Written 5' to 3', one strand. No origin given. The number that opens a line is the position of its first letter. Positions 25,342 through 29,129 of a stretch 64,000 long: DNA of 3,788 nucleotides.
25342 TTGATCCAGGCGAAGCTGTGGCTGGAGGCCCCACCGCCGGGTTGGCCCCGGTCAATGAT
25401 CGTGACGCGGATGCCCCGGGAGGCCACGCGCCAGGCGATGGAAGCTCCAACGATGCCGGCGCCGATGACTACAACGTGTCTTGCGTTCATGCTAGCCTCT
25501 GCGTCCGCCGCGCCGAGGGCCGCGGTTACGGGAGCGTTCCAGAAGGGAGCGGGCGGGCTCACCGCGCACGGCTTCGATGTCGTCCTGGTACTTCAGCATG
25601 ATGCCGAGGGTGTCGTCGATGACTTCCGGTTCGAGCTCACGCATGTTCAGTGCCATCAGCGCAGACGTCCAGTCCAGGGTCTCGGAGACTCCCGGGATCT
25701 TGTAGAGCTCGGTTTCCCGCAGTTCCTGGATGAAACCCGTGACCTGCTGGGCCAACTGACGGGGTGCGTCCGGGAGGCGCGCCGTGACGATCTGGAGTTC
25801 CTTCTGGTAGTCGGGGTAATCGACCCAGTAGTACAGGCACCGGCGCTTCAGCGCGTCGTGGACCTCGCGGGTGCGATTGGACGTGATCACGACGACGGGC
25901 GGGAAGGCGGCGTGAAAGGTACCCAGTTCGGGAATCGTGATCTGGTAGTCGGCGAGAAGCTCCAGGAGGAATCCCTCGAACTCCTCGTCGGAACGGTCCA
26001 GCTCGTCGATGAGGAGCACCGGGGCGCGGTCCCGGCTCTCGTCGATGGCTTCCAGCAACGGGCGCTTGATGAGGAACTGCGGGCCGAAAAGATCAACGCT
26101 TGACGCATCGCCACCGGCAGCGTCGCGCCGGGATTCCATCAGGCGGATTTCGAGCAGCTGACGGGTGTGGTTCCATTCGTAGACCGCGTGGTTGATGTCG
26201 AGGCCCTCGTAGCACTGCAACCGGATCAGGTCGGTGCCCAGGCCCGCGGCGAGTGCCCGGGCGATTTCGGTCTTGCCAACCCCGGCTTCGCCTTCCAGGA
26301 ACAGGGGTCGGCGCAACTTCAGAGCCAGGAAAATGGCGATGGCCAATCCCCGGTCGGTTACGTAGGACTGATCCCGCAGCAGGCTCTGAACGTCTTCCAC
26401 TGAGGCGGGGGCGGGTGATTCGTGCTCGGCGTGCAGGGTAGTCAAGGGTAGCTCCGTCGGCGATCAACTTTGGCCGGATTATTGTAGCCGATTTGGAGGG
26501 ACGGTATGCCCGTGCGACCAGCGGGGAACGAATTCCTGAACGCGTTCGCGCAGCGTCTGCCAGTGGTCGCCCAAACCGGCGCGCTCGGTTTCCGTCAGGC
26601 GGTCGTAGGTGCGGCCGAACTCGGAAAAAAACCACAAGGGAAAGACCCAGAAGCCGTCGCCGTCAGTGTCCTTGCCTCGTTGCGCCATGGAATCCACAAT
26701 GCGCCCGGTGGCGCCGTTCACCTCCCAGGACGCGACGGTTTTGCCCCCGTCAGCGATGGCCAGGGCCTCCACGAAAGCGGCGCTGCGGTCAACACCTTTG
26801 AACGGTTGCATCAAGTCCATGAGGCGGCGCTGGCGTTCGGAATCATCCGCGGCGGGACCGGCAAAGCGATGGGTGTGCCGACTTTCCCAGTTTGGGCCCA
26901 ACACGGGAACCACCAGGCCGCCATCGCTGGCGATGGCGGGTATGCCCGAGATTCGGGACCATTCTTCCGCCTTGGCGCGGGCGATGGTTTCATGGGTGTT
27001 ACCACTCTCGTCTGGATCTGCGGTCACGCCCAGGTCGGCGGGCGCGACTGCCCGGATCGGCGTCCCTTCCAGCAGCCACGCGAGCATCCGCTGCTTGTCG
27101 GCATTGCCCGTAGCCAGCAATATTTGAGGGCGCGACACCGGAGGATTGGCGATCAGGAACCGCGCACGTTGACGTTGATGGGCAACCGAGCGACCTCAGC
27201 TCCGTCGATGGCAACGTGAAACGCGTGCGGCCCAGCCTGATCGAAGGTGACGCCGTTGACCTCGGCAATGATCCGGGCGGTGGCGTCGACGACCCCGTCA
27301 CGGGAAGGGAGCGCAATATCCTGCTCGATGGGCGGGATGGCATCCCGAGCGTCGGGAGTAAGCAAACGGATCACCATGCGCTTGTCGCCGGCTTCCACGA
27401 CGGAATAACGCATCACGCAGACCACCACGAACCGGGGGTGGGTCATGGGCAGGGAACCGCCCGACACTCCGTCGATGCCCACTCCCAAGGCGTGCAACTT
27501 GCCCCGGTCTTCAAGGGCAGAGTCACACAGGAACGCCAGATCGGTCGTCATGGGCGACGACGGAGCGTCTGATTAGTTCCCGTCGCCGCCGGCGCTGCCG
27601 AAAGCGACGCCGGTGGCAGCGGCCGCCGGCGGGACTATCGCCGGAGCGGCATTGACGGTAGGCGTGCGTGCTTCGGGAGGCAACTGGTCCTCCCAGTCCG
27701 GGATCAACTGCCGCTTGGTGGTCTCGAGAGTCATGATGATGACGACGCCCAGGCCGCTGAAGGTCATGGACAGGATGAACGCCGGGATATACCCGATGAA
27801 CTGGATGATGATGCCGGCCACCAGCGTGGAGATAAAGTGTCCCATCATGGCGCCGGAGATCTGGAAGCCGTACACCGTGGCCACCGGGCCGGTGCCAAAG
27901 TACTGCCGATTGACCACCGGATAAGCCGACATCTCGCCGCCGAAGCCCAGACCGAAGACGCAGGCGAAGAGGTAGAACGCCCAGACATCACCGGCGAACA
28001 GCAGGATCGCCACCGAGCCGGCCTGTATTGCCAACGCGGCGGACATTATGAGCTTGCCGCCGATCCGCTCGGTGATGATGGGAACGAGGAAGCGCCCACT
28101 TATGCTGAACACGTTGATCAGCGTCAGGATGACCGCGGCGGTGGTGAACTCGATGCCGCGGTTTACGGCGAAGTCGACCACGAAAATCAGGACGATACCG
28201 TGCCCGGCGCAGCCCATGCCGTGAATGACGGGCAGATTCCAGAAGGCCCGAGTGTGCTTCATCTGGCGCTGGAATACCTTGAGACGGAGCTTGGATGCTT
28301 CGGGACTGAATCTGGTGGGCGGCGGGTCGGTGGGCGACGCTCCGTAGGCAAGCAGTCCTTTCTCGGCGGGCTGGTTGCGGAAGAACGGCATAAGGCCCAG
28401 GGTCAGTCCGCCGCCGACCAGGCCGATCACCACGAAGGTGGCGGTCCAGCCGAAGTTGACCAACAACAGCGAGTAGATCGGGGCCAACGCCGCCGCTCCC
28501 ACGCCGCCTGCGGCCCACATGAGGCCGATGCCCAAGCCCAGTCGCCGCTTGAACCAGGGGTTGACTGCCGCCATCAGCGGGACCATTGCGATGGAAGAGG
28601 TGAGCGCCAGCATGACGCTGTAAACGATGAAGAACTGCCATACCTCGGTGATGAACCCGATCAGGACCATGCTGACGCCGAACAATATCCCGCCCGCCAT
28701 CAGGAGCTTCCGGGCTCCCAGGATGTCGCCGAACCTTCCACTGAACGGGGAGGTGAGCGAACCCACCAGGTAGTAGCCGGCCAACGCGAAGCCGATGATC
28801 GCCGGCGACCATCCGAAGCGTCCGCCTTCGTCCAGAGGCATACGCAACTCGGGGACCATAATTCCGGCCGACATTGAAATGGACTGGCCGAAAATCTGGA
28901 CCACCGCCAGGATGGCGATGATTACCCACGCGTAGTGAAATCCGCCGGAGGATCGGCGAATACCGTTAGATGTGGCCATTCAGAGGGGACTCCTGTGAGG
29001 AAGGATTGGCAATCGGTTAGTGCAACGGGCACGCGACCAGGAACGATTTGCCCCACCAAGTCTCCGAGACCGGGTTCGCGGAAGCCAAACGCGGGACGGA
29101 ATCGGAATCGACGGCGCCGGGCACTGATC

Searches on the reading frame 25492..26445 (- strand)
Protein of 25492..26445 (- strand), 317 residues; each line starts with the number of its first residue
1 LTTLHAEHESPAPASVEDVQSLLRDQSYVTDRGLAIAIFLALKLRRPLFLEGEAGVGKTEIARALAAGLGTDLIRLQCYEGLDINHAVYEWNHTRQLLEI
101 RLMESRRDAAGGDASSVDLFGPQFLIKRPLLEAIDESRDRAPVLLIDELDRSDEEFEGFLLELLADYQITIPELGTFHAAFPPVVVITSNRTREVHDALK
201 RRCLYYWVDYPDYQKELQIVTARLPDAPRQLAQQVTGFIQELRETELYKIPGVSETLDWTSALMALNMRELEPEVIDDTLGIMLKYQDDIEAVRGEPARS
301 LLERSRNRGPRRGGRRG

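Call 12: search_protein_families(library=pfam, proteins=[window:25492-26445:-], max_evalue=0.01)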
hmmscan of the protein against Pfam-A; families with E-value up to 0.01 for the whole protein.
window:25492-26445:- (317 aa): 7 families
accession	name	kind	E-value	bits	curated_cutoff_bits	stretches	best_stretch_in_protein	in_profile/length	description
PF07728.20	AAA_5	-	2.7e-09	37.6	22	1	47-203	1-139/139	AAA domain (dynein-related subfamily)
PF00004.35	AAA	-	2.2e-07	31.8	21.2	1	49-203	2-123/131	ATPase family associated with various cellular activities (AAA)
PF13191.12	AAA_16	-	1.4e-05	26.1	32.6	1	46-165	25-157/167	AAA ATPase domain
PF07726.17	AAA_3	-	1.4e-05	25.4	27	0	49-79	3-33/131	ATPase family associated with various cellular activities (AAA)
PF13401.12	AAA_22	-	3.1e-05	24.7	27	1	45-165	5-109/130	AAA domain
PF12774.13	AAA_6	-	0.0011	18.5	25.2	1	36-85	23-72/327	Hydrolytic ATP binding site of dynein motor region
PF02367.23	TsaE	-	0.0056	17.1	26.6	1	41-71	17-47/128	Threonylcarbamoyl adenosine biosynthesis protein TsaE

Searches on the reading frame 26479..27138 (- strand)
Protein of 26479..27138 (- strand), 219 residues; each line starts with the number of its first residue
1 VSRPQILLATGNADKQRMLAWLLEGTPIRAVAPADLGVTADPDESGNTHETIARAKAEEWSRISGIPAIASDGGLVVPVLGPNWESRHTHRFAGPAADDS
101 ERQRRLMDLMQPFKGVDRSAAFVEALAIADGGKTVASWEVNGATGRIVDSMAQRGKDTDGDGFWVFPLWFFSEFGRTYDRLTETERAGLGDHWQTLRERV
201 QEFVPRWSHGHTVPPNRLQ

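Call 12: search_protein_families(library=pfam, proteins=[window:26479-27138:-], max_evalue=0.01)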
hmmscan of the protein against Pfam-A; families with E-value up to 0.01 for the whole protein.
window:26479-27138:- (219 aa): 1 family
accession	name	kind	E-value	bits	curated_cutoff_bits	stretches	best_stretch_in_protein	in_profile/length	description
PF01725.21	Ham1p_like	-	1.2e-17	64.8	22.5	1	6-186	1-170/186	Ham1 family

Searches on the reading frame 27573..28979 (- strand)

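Call 12: search_protein_families(library=pfam, proteins=[window:27573-28979:-], max_evalue=0.01)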
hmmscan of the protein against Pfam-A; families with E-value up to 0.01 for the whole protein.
window:27573-28979:- (468 aa): 1 family
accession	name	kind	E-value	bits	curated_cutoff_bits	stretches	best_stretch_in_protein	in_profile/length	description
PF07690.21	MFS_1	-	1.1e-41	143.3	33.4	2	27-372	7-334/347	Major Facilitator Superfamily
